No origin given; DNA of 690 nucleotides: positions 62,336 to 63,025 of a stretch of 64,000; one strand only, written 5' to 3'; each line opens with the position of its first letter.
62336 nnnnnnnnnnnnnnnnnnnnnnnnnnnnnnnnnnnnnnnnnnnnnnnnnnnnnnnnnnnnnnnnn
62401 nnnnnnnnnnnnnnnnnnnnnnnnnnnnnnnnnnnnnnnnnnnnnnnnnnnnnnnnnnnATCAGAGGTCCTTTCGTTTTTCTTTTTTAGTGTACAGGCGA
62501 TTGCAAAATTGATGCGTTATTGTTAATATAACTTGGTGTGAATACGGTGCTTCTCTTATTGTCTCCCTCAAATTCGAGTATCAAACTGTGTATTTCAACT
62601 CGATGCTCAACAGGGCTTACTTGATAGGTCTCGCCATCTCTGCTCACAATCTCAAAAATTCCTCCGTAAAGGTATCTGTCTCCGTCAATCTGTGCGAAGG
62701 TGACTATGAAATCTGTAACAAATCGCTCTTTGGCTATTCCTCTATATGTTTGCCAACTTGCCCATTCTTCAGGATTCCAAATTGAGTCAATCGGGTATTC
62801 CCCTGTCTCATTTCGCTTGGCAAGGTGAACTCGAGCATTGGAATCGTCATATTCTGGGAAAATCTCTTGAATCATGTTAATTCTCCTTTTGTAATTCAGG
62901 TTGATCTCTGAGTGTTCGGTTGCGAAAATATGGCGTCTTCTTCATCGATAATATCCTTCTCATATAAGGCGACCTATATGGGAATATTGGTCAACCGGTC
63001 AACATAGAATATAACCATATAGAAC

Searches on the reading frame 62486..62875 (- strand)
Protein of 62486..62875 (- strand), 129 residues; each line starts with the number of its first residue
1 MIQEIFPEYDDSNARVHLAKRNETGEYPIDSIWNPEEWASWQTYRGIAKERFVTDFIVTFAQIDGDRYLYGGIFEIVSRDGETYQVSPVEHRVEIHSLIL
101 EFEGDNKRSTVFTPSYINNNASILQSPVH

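Call 4: search_protein_families(library=pfam, proteins=[window:62486-62875:-], max_evalue=1)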
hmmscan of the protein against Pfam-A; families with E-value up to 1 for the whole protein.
window:62486-62875:- (129 aa): 0 families

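Call 5: search_protein_families(library=padloc, proteins=[window:62486-62875:-], max_evalue=1)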
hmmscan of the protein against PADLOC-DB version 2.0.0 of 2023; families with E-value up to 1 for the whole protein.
window:62486-62875:- (129 aa): 0 families

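Call 8: search_protein_families(library=ncbifam, proteins=[window:62486-62875:-], max_evalue=1)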
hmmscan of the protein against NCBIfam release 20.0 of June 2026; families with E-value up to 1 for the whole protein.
window:62486-62875:- (129 aa): 0 families

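Call 15: find_homologous_proteins(query=window:62486-62875:-)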
Query window:62486-62875:- (129 aa): 1 proteins with E <= 0.001 among 1 candidates.
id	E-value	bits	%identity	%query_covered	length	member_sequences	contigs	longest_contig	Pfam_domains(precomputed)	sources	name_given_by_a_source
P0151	5.9e-81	287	99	100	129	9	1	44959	-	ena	-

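Call 49: search_protein_representatives(protein=window:62486-62875:-)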
Query: 129 residues. Proteins with E-value up to 0.001 (for the whole library): 35; up to 1e-10: 10; up to 1e-30: 1. The best 35 are listed.
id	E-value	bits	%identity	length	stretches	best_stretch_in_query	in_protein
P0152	1.3e-39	151.4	97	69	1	1-69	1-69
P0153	2.9e-29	117.9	53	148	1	10-123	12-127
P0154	2.7e-23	98.6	47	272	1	2-123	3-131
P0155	5.9e-22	94.3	47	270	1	11-124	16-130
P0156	2.2e-21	92.4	46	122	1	3-123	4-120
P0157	4.3e-19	85.0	44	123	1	10-113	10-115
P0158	6.6e-17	78.0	43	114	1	27-117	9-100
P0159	1.8e-14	70.1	42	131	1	2-124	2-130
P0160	3.7e-11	59.4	51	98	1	5-75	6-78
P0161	6.6e-11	58.5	52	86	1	9-68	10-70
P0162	9.6e-10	54.8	41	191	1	54-123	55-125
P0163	1.2e-08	51.3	28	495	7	20-76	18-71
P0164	5.7e-07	45.8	35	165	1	12-95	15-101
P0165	7.6e-07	45.4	33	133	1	9-90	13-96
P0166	1.1e-06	44.8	42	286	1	7-81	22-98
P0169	1.1e-05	41.6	32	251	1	10-87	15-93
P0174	1.1e-04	38.4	46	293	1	35-82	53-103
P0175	1.7e-04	37.8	33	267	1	4-87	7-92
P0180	3.8e-04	36.7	37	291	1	2-78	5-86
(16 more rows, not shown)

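Call 50: search_protein_families(library=pfam, proteins=[P0153, P0154, P0155, P0162, P0163, P0166, P0169, P0174, P0175, P0180], max_evalue=0.01)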
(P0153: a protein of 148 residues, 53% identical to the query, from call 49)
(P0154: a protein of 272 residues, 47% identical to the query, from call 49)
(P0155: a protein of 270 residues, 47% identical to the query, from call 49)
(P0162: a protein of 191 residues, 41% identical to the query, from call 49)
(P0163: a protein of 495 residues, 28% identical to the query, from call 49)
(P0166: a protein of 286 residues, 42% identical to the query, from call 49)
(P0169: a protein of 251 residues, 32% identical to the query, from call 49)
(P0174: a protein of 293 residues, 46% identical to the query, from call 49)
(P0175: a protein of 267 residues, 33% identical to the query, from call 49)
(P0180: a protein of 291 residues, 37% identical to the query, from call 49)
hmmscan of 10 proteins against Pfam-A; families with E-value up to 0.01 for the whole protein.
P0153 (148 aa): 0 families

P0154 (272 aa): 1 family
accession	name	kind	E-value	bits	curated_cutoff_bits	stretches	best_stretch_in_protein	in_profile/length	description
PF01541.30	GIY-YIG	-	0.0026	18.5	22.6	1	177-267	3-75/78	GIY-YIG catalytic domain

P0155 (270 aa): 1 family
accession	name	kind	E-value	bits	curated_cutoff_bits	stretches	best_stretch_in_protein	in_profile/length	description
PF01541.30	GIY-YIG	-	3.6e-07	30.8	22.6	1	174-261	2-74/78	GIY-YIG catalytic domain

P0162 (191 aa): 0 families

P0163 (495 aa): 9 families
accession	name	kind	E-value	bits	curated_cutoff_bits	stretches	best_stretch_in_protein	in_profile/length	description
PF02295.23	z-alpha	-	2.5e-10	40.7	21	0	305-330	35-60/67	Adenosine deaminase z-alpha domain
PF25063.1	ARM_TT21_C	-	1.1e-08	35.6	35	0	73-109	134-169/209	Tetratricopeptide repeat protein 21 C-terminal ARM domain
PF08809.16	DUF1799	-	3e-06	27.8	26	0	332-380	26-73/80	Phage related hypothetical protein (DUF1799)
PF22641.2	TiaS_TCKD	-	5.1e-05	23.7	27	0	224-250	7-32/156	TiaS TCKD domain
PF20792.2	VCD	-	0.00014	21.8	27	0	99-143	41-85/240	VopL C-terminal dimerization domain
PF01974.23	tRNA_int_endo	-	0.00029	21.3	27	0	263-300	13-50/85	tRNA intron endonuclease, catalytic C-terminal domain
PF09926.15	DUF2158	-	0.00036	20.7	22.3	0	135-154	2-21/50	Uncharacterized small protein (DUF2158)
PF10226.14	CCDC85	-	0.0009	19.4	23.8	0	239-265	41-67/192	CCDC85 family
PF23288.1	KOW6_SPT5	-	0.0059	17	27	0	408-418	29-39/55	Transcription elongation factor SPT5, sixth KOW domain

P0166 (286 aa): 0 families

P0169 (251 aa): 0 families

P0174 (293 aa): 1 family
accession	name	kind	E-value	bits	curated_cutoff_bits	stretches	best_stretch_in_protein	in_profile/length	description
PF01541.30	GIY-YIG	-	2.4e-05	25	22.6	1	193-291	3-78/78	GIY-YIG catalytic domain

P0175 (267 aa): 1 family
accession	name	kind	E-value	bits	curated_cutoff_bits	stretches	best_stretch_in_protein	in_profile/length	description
PF01541.30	GIY-YIG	-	0.00095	19.9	22.6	1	174-265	3-76/78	GIY-YIG catalytic domain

P0180 (291 aa): 0 families

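Call 53: find_encoding_contigs(protein=P0156, flank=5000, max_places=3)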
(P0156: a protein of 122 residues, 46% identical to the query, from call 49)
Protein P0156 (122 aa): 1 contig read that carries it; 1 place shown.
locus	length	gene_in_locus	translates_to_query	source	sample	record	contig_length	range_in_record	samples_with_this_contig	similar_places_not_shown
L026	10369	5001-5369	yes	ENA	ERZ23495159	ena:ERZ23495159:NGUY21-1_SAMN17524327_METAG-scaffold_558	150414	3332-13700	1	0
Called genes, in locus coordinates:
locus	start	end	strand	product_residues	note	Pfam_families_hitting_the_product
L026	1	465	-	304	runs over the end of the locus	PF13669:Glyoxalase_4 (faint), PF18029:Glyoxalase_6 (faint), PF00903:Glyoxalase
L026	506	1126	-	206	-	-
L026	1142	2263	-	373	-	PF00860:Xan_ur_permease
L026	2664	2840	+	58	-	-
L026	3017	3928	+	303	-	PF12760:Zn_ribbon_IS1595 (weak), PF12762:DDE_Tnp_IS1595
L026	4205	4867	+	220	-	PF24199:DUF7424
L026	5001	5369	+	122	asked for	-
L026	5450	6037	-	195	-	-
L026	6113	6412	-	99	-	PF03795:YCII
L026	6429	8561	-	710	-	PF00141:peroxidase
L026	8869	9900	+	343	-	PF01595:CNNM, PF00571:CBS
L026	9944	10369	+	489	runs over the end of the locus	PF00884:Sulfatase, PF01663:Phosphodiest (faint), PF16347:SGSH_C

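Call 59: search_protein_families(library=padloc, proteins=[P0154, P0155, P0166, P0175, P0180, P0153], max_evalue=0.01)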
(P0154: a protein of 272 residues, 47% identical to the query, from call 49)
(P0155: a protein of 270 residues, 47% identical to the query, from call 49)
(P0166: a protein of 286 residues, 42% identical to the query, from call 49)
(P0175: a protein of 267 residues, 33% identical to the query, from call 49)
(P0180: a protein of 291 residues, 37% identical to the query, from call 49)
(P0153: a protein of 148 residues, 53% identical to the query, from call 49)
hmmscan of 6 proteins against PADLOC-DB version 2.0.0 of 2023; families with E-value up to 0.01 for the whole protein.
P0154 (272 aa): 3 families
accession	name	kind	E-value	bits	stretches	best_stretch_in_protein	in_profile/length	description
PDLC03973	UzuA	-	1.3e-52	177.1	1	21-272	20-278/278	-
PDLC03974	UzuA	-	4.4e-40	136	1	80-272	120-310/310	-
PDLC03701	HEase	-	4.5e-06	24.7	1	176-270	3-91/271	homing endonuclease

P0155 (270 aa): 2 families
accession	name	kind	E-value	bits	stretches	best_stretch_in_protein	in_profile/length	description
PDLC03973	UzuA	-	2.4e-52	176.2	1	14-270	12-278/278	-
PDLC03974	UzuA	-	6.7e-38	128.8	1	53-270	87-310/310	-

P0166 (286 aa): 2 families
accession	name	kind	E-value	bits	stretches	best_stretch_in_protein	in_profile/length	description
PDLC03973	UzuA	-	3.7e-47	159.2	1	54-286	43-278/278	-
PDLC03974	UzuA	-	2.6e-35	120.3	1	85-286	111-310/310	-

P0175 (267 aa): 2 families
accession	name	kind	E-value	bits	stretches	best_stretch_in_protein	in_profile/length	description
PDLC03973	UzuA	-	3.6e-48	162.5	1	37-267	38-276/278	-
PDLC03974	UzuA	-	7.3e-40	135.3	1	77-267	119-308/310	-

P0180 (291 aa): 2 families
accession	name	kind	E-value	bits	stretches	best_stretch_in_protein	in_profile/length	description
PDLC03973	UzuA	-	9.5e-29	98.8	1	22-282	21-266/278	-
PDLC03974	UzuA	-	2.4e-18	64.6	1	92-283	126-299/310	-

P0153 (148 aa): 1 family
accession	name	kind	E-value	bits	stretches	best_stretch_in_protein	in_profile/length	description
PDLC03973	UzuA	-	2.5e-05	22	1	36-107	38-122/278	-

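Call 60: search_protein_families(library=pfam, proteins=[L026:4205-4864:+, L026:5450-6034:-], max_evalue=0.1)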
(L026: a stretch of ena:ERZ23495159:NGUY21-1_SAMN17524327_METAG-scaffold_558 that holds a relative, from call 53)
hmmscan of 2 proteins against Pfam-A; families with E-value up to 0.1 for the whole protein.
L026:4205-4864:+ (220 aa): 2 families
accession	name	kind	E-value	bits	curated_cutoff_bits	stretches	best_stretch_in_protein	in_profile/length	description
PF24199.1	DUF7424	-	6.8e-29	101.5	27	1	24-215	4-189/196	Domain of unknown function (DUF7424)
PF04941.17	LEF-8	-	0.024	13.4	27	1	27-141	228-339/730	Late expression factor 8 (LEF-8)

L026:5450-6034:- (194 aa): 0 families

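Call 72: find_related_loci(query=A8, collection=viral_contigs, flank=5000)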
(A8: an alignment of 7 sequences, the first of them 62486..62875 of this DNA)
Query A8 (129 aa) in viral_contigs; peptide patterns used: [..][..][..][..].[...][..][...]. (x = any residue, [..] = any of these).
50 stretches matched a pattern, but none encodes a relative of the query by tblastn (E <= 1e-3).

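Call 97: find_encoding_contigs(protein=P0153, flank=5000, max_places=3)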
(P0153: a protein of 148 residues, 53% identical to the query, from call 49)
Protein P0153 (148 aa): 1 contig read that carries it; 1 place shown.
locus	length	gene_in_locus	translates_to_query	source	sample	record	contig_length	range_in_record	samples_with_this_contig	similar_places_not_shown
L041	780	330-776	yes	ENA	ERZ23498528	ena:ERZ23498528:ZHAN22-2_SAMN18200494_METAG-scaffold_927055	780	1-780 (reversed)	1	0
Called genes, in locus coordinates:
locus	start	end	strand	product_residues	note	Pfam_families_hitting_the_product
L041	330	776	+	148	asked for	-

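Call 98: find_encoding_contigs(protein=P0159, flank=5000, max_places=3)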
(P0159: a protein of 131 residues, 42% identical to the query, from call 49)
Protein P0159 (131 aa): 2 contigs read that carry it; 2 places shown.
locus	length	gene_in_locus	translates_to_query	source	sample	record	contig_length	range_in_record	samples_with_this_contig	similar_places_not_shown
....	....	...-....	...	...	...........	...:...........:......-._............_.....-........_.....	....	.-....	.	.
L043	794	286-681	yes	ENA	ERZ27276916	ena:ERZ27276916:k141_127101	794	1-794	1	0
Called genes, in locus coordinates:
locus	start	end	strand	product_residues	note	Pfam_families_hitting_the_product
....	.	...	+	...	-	?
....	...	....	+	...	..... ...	-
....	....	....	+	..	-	?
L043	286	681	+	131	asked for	-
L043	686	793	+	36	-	?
